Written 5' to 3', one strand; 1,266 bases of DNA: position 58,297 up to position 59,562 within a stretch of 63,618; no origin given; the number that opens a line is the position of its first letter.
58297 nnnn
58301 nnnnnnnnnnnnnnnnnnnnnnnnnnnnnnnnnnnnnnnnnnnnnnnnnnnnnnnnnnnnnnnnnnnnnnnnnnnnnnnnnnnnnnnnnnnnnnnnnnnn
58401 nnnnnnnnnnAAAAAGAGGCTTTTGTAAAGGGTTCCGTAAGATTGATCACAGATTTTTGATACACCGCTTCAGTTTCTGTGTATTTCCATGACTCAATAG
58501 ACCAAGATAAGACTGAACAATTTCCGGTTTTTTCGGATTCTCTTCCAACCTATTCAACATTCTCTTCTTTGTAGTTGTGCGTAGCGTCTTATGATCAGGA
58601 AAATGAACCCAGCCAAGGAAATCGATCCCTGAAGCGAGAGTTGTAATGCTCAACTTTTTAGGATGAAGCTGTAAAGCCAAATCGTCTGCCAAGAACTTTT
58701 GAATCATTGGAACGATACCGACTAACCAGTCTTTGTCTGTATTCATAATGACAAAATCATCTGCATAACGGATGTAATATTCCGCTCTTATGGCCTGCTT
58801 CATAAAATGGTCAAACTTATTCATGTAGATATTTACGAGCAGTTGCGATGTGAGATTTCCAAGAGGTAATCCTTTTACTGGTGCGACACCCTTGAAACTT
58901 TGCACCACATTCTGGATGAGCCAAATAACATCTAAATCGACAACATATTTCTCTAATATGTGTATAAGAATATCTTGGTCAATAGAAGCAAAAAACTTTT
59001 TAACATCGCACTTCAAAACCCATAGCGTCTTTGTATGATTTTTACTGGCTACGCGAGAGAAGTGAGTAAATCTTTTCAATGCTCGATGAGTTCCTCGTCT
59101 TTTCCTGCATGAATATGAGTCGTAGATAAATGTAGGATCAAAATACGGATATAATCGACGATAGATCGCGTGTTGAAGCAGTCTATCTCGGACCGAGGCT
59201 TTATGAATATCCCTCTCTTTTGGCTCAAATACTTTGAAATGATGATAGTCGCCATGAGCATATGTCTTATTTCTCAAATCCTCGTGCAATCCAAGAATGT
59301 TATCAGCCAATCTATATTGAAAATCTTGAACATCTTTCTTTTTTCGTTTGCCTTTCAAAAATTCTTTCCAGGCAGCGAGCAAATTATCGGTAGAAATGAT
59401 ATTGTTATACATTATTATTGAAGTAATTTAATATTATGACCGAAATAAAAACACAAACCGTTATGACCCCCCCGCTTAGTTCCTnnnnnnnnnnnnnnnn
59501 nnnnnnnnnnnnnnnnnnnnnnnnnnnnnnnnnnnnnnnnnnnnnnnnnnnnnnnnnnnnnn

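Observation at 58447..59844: Split DGR: the RT and Avd genes lie ~14 kb from the TR/VR, separated by housekeeping genes, and avd is inverted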

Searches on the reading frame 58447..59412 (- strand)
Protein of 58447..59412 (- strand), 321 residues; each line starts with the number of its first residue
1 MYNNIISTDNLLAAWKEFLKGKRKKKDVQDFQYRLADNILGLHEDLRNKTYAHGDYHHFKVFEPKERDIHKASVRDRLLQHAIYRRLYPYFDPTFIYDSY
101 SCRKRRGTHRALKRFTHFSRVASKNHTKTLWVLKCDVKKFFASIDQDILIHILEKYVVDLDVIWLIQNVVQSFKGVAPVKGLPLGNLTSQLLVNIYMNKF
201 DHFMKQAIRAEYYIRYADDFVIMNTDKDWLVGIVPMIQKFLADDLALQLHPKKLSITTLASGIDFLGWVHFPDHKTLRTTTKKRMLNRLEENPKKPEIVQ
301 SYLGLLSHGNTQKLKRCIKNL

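Call 6: search_protein_families(library=pfam, proteins=[window:58447-59412:-], max_evalue=0.01)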
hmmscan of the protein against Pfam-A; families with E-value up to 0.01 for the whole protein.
window:58447-59412:- (321 aa): 1 family
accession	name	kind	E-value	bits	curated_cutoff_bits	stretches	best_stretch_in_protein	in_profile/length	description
PF00078.32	RVT_1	-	5.9e-28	98.4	29.6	1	68-268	11-203/205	Reverse transcriptase (RNA-dependent DNA polymerase)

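Call 15: find_encoding_contigs(protein=window:58447-59412:-, flank=10000, max_places=10)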
Protein window:58447-59412:- (321 aa): 6 contigs read that carry it; 5 places shown.
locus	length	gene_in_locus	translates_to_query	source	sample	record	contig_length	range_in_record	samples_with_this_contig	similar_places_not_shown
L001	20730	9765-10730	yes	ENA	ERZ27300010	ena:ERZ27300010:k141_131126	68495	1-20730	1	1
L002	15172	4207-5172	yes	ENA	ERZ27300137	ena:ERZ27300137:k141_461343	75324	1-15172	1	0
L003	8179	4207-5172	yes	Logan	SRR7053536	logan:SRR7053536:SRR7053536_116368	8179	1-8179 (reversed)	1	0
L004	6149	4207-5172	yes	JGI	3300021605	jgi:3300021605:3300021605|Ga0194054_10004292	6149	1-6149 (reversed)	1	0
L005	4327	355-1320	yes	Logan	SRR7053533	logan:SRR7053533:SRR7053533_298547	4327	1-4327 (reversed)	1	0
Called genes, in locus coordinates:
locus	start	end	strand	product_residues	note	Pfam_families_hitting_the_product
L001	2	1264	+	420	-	?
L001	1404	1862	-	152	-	-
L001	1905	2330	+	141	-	PF03652:RuvX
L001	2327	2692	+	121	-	PF01588:tRNA_bind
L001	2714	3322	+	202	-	PF09335:VTT_dom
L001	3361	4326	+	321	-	PF11104:PilM_2 (faint)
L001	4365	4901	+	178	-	-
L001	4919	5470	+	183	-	-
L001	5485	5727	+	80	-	-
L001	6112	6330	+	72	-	PF04070:DUF378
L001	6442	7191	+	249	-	PF00106:adh_short, PF08659:KR, PF13561:adh_short_C2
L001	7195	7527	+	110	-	PF01817:CM_2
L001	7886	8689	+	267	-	PF00849:PseudoU_synth_2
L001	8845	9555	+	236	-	-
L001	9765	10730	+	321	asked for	PF00078:RVT_1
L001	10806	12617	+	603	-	PF00009:GTP_EFTU, PF01926:MMR_HSR1, PF22042:EF-G_D2, PF03144:GTP_EFTU_D2, PF00679:EFG_C, PF21018:BipA_C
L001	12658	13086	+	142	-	PF01245:Ribosomal_L19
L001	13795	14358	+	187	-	PF01923:Cob_adeno_trans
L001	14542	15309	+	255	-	PF01048:PNP_UDP_1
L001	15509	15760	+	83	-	PF00462:Glutaredoxin, PF13417:GST_N_3, PF13409:GST_N_2 (weak)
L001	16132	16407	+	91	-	-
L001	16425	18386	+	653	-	PF08206:OB_RNB (weak), PF17849:OB_Dis3 (weak), PF17876:CSD2, PF00773:RNB, PF00575:S1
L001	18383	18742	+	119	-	-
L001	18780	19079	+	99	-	-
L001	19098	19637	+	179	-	-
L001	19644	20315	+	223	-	PF13462:Thioredoxin_4, PF01323:DSBA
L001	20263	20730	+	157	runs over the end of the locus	PF07884:VKOR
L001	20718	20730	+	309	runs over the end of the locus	PF10672:Methyltrans_SAM (weak)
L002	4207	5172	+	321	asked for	PF00078:RVT_1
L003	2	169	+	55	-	?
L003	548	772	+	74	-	PF04070:DUF378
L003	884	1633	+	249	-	PF00106:adh_short, PF08659:KR, PF13561:adh_short_C2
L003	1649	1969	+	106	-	PF01817:CM_2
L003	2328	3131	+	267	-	PF00849:PseudoU_synth_2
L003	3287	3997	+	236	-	-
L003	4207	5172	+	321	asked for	PF00078:RVT_1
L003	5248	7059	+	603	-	PF00009:GTP_EFTU, PF01926:MMR_HSR1, PF22042:EF-G_D2, PF03144:GTP_EFTU_D2, PF00679:EFG_C, PF21018:BipA_C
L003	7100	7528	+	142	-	PF01245:Ribosomal_L19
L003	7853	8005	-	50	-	-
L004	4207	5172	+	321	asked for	PF00078:RVT_1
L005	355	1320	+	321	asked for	PF00078:RVT_1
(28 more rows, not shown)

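Call 21: find_related_loci(query=window:58447-59412:-, collection=genome_contigs, flank=10000)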
Query window:58447-59412:- (321 aa) in genome_contigs; peptide patterns used: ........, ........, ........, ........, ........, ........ (x = any residue, [..] = any of these).
199 stretches matched a pattern; 160 encode a relative of the query (tblastn E <= 1e-3); the best 80 are kept; 80 distinct loci.
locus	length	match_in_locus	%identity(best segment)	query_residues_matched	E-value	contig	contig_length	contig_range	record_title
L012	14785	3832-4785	78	1-318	2e-171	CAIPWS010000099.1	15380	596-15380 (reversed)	uncultured bacterium isolate Umea2p3_bin-1408 genome assembly, contig: bin-1408:099/148, whole genome shotgun sequence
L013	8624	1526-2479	62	1-318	6e-134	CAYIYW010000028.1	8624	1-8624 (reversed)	MAG TPA_asm: uncultured Candidatus Saccharibacteria bacterium isolate ERP119705_co9_37 genome assembly, contig: NODE_118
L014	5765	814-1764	61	1-318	9e-133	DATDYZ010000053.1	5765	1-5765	MAG TPA_asm: Candidatus Andersenbacteria bacterium isolate SMAG_U8178 k141_1708571, whole genome shotgun sequence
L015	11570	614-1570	60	2-320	9e-130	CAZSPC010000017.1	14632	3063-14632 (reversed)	MAG TPA_asm: uncultured Candidatus Saccharibacteria bacterium isolate SRP167671_co2_252 genome assembly, contig: NODE_54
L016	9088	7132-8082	60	2-319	1e-129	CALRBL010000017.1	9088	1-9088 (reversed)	MAG: Candidatus Nomurabacteria bacterium isolate MsH-01oct19-81 genome assembly, contig: MsH-01oct19-C17009, whole genom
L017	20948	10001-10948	61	2-318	6e-129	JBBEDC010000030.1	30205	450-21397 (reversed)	MAG: Candidatus Andersenbacteria bacterium isolate LejiaF_48_14 Lejia_F_2250_length_30205_cov_8, whole genome shotgun se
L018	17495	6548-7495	59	1-316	5e-128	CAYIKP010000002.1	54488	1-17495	MAG TPA_asm: uncultured Candidatus Saccharibacteria bacterium isolate ERP119705_co23_581 genome assembly, contig: NODE_3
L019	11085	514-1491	59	2-321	6e-128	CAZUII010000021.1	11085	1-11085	MAG TPA_asm: uncultured Candidatus Saccharibacteria bacterium isolate SRP342105_co1_365 genome assembly, contig: NODE_81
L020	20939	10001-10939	60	2-315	1e-127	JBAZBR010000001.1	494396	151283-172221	MAG: Patescibacteria group bacterium isolate SO_2017_GW1_117 NODE_115_length_494396_cov_1.400511_OW334_2017, whole genom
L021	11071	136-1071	58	2-314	2e-126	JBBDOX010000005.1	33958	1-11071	MAG: Candidatus Andersenbacteria bacterium isolate LejiaB_49_17 Lejia_B_1546_length_33958_cov_10, whole genome shotgun s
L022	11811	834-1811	58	2-321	2e-124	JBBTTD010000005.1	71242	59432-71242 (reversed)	MAG: Patescibacteria group bacterium isolate H41-bin002_1 H41_bin002_1_000000000005, whole genome shotgun sequence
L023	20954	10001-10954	57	2-320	2e-124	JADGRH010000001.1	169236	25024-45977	MAG: Candidatus Paceibacterota bacterium isolate Chersky_89 k127_5967874, whole genome shotgun sequence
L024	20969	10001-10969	58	2-318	4e-124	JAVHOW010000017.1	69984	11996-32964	MAG: Candidatus Paceibacterota bacterium isolate auto_41_21 WB_2019_0_2um_73_length_69984_cov_11, whole genome shotgun s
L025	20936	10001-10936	61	2-314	4e-124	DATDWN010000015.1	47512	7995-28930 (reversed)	MAG TPA_asm: Candidatus Paceibacterota bacterium isolate SMAG_U8111 k141_428131, whole genome shotgun sequence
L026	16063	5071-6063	58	2-314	3e-124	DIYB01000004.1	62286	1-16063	MAG TPA_asm: Patescibacteria group bacterium UBA6065 UBA6065_contig_2560, whole genome shotgun sequence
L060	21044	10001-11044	45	1-315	1e-97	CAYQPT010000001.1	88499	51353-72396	MAG TPA_asm: uncultured Candidatus Saccharibacteria bacterium isolate SRP192927_co1_1036 genome assembly, contig: NODE_2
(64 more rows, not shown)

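Call 52: find_homologous_proteins(query=window:58447-59412:-, max_evalue=1e-60)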
Query window:58447-59412:- (321 aa): 7905 proteins with E <= 1e-60 among 8000 candidates; the best 120 are listed.
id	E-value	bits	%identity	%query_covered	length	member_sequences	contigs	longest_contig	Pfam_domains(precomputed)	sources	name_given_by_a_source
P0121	8.6e-217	737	100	100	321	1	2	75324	PF00078.33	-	-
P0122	5.2e-202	688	93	100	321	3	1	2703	PF00078.33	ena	-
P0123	9.6e-167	572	78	99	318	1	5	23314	PF00078.33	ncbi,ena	-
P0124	1.4e-152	526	71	99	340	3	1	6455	PF00078.33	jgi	jgi:retron-type reverse transcriptase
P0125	3.4e-146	505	68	99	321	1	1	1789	PF00078.33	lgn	-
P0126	2.0e-144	499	68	99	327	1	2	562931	PF00078.33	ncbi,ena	-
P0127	2.9e-143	495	67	99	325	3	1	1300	PF00078.33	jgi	jgi:retron-type reverse transcriptase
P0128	3.7e-143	495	69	100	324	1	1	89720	PF00078.33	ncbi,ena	-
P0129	8.2e-143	493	67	100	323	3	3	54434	PF00078.33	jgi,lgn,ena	jgi:retron-type reverse transcriptase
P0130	4.0e-142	491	67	99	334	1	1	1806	PF00078.33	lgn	-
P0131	4.5e-142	491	68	99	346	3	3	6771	PF00078.33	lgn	-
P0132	5.6e-141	487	67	98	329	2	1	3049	PF00078.33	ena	-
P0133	8.1e-141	487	68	98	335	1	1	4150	PF00078.33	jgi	jgi:retron-type reverse transcriptase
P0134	1.9e-140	486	66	96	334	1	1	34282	PF00078.33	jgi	jgi:RNA-directed DNA polymerase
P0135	2.2e-140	485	68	98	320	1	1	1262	PF00078.33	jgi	jgi:retron-type reverse transcriptase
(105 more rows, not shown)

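Call 53: find_encoding_contigs(protein=P0122, flank=10000, max_places=6)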
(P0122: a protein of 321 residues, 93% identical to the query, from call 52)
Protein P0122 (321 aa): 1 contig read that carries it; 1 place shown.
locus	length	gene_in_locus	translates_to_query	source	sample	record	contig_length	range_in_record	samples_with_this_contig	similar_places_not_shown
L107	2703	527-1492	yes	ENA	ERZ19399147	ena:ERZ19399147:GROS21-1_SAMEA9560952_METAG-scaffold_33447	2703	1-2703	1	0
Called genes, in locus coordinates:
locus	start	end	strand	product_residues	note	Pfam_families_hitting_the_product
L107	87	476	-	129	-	PF22296:bAvd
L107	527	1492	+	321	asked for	PF00078:RVT_1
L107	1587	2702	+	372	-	?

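Call 54: list_cluster_members(proteins=[P0122])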
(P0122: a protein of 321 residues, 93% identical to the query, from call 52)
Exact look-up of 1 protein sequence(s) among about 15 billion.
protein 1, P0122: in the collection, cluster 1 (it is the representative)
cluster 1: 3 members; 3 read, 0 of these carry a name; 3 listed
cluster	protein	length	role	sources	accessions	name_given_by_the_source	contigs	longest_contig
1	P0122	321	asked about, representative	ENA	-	-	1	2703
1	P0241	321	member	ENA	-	-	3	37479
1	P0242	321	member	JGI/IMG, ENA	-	-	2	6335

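Call 55: find_encoding_contigs(protein=P0241, flank=10000, max_places=4)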
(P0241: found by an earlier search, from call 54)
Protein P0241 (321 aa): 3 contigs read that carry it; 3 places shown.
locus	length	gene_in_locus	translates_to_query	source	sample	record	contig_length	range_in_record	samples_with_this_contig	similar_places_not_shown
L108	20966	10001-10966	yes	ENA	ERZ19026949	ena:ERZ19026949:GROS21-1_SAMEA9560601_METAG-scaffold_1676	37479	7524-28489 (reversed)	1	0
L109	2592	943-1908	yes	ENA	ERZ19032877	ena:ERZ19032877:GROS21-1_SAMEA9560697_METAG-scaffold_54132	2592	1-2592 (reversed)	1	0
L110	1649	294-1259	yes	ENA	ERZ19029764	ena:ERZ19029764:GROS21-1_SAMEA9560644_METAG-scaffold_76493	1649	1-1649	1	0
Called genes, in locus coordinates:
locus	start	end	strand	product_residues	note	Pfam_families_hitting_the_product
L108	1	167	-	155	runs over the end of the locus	PF00293:NUDIX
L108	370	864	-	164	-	-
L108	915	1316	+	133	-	PF03652:RuvX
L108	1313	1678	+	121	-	PF01588:tRNA_bind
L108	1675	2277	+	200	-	PF09335:VTT_dom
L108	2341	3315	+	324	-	-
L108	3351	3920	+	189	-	-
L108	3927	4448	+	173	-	-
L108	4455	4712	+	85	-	-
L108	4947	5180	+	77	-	PF04070:DUF378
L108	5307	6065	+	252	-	PF00106:adh_short, PF08659:KR, PF13561:adh_short_C2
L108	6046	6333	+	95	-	PF01817:CM_2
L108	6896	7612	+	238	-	PF00849:PseudoU_synth_2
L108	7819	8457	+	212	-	-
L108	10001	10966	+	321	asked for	PF00078:RVT_1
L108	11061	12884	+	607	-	PF00009:GTP_EFTU, PF01926:MMR_HSR1, PF22042:EF-G_D2, PF03144:GTP_EFTU_D2, PF00679:EFG_C, PF21018:BipA_C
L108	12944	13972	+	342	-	PF13310:Virulence_RhuM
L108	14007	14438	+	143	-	PF01245:Ribosomal_L19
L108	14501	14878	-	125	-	-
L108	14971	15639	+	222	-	PF14528:LAGLIDADG_3 (faint)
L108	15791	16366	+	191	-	PF01923:Cob_adeno_trans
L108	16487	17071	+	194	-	PF04832:SOUL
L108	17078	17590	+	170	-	-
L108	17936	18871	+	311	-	PF02540:NAD_synthase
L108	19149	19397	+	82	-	PF21785:Bflower_2 (weak)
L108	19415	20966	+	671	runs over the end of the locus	PF08206:OB_RNB (weak), PF17876:CSD2, PF17849:OB_Dis3 (weak), PF00773:RNB, PF00575:S1 (weak)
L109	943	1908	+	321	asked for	PF00078:RVT_1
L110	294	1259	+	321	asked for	PF00078:RVT_1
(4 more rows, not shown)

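Call 85: search_solved_structures(query=window:58447-59412:-, max_evalue=0.001)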
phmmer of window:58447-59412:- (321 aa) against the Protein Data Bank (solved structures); distinct sequences matched with E-value up to 0.001: 12.
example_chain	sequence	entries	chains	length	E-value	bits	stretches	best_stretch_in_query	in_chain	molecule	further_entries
8ub7_A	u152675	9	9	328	2.3e-39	138.7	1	4-291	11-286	Reverse transcriptase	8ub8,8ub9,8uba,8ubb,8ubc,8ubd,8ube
5hhl_A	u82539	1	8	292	1.1e-18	70.7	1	3-274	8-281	Retron-type reverse transcriptase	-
5hhj_A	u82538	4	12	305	1.5e-18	70.4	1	3-274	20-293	Retron-type reverse transcriptase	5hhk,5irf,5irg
7uim_D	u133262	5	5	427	1.5e-18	70.4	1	3-284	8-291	Group II intron reverse transcriptase/maturase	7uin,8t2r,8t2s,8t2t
6ar1_A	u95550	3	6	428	1.2e-16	64.1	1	40-292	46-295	GsI-IIC RT | Trt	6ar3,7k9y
6me0_C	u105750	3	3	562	2.2e-14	56.6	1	64-269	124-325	Maturase reverse transcriptase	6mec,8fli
8bgj_A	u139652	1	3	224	2.5e-13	53.2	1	131-267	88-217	RNA-directed DNA polymerase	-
5g2x_C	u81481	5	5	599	5.2e-12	48.8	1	64-206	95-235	GROUP II INTRON-ENCODED PROTEIN LTRA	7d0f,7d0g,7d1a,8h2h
7kft_D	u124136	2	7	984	4.9e-09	39.1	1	45-275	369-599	Cas6-RT-Cas1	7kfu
9z6y_A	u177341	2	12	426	5.1e-05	25.9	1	133-228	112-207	Drt3a reverse transcriptase protein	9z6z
9n69_E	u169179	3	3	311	0.00025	23.6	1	126-286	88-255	RNA-directed DNA polymerase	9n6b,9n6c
22et_A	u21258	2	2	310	0.00078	22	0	126-243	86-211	Retron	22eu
